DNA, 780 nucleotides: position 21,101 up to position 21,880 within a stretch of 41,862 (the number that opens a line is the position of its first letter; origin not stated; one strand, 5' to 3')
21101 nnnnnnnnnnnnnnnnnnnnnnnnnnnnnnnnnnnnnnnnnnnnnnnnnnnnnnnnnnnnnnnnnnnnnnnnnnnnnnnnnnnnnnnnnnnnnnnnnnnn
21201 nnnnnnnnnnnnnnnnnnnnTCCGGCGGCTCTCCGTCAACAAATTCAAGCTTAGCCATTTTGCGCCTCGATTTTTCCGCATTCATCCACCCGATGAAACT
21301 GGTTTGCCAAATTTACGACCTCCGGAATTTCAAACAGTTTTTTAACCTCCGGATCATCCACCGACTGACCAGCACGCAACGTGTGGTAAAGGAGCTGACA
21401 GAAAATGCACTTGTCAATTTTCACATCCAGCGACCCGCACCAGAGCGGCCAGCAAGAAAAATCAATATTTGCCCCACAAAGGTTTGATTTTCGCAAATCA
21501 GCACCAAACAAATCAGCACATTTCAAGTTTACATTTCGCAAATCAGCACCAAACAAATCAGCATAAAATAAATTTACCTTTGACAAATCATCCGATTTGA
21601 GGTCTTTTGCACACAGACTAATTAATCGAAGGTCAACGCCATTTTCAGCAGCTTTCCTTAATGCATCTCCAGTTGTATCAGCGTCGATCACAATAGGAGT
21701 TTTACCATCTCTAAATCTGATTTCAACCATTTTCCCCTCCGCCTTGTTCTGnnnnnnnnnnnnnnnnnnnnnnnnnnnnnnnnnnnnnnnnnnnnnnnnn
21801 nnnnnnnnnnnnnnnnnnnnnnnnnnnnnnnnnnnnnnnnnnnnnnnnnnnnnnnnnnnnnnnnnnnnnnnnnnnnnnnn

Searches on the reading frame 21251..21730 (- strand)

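Call 78: search_protein_families(library=pfam, proteins=[window:21251-21730:-], max_evalue=0.01)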
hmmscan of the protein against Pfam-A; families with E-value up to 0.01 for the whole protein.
window:21251-21730:- (159 aa): 1 family
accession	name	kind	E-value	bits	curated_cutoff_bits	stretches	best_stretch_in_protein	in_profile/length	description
PF00805.28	Pentapeptide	-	4.3e-07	29.8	20.2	1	53-88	2-37/40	Pentapeptide repeats (8 copies)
